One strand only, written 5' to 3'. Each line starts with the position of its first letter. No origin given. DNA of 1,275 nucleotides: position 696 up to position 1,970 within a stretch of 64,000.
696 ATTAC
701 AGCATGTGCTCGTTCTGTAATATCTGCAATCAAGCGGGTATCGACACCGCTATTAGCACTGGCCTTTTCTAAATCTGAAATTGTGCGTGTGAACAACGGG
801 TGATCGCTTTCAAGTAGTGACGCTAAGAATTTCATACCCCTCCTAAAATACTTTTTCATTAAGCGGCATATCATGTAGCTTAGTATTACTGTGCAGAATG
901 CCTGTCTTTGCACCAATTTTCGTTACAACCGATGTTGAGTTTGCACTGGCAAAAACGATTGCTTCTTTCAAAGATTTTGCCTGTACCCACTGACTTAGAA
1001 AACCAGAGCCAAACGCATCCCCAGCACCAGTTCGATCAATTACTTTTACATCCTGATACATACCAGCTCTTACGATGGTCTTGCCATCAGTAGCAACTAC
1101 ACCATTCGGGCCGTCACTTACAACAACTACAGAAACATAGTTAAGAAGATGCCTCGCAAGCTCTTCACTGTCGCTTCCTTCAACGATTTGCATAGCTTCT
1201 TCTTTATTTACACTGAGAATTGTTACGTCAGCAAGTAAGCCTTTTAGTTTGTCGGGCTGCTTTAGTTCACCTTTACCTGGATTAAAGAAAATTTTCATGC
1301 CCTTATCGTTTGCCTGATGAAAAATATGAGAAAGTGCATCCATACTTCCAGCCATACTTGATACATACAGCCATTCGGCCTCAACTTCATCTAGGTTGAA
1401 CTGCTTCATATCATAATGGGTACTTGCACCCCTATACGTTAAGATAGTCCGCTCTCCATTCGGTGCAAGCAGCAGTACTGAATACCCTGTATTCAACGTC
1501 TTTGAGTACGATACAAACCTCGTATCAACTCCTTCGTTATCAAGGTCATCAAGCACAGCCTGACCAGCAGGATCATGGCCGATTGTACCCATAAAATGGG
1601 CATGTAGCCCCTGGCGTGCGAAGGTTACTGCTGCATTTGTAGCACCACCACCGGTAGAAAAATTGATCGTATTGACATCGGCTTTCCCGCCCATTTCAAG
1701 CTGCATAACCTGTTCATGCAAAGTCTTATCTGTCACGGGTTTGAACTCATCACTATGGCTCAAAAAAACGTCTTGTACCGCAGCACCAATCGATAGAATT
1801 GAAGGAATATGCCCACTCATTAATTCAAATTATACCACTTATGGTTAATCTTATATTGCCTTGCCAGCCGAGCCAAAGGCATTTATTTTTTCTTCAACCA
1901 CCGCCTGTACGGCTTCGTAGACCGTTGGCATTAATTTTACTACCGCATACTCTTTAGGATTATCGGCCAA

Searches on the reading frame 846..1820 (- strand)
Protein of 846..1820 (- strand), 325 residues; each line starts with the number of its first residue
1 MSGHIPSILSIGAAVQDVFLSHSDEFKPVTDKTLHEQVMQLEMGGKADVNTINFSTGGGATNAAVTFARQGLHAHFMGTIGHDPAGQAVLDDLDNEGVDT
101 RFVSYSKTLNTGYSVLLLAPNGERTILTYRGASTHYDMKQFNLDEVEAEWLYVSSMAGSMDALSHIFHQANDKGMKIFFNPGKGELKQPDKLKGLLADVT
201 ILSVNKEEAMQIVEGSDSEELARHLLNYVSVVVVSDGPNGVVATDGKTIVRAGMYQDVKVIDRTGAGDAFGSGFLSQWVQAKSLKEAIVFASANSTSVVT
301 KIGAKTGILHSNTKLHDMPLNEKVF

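Call 94: search_protein_families(library=padloc, alignment_id=A4, max_evalue=1e-8)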
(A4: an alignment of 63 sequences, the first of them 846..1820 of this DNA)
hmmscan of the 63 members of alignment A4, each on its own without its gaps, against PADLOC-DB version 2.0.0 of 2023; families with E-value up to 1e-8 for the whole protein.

A. member 1, window:846-1820:- (325 aa): 0 families

B. families by the number of members that match (of 63 scanned): 5 families
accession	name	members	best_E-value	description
PDLC03812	RTasRmuC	1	2e-17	DRT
PDLC04999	PDC-S33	1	8.3e-17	-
PDLC04899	PDC-S07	1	1.6e-15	-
PDLC02614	DrmC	1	2.5e-11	DrmC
PDLC03922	MkoB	1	2.5e-09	-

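Call 95: search_protein_families(library=pfam, alignment_id=A4, max_evalue=1e-8)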
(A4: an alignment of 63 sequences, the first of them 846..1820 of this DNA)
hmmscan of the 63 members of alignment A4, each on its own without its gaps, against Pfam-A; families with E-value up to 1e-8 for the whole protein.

A. member 1, window:846-1820:- (325 aa): 1 family
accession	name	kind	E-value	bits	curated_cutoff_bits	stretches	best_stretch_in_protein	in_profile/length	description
PF00294.29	PfkB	-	1.9e-47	162.5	25.8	1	46-307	25-298/302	pfkB family carbohydrate kinase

B. families by the number of members that match (of 63 scanned): 85 families (the first 25 are shown)
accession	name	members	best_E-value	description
PF02222.28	ATP-grasp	2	1.2e-51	ATP-grasp domain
PF00293.34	NUDIX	2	1e-19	NUDIX domain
PF08818.16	DUF1801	2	6.4e-19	Domain of unknown function (DU1801)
PF01204.24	Trehalase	1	1.2e-138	Trehalase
PF24684.1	Vgb_lyase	1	2.9e-112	Virginiamycin B lyase family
PF01409.25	tRNA-synt_2d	1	3.9e-76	tRNA synthetases class II core domain (F)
PF01116.26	F_bP_aldolase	1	3.8e-68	Fructose-bisphosphate aldolase class-II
PF13603.12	tRNA-synt_1_2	1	8.3e-66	Leucyl-tRNA synthetase, editing domain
PF07478.18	Dala_Dala_lig_C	1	6.7e-65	D-ala D-ala ligase C-terminus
PF00456.26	Transketolase_N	1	2.5e-58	Transketolase, thiamine diphosphate binding domain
PF02646.22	RmuC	1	2.1e-55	RmuC family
PF03483.22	B3_4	1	2.2e-52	B3/4 domain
PF02800.25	Gp_dh_C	1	2.3e-52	Glyceraldehyde 3-phosphate dehydrogenase, C-terminal domain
PF01259.24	SAICAR_synt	1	1.8e-51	SAICAR synthetase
PF13306.12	LRR_5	1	3.5e-51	BspA type Leucine rich repeat region (6 copies)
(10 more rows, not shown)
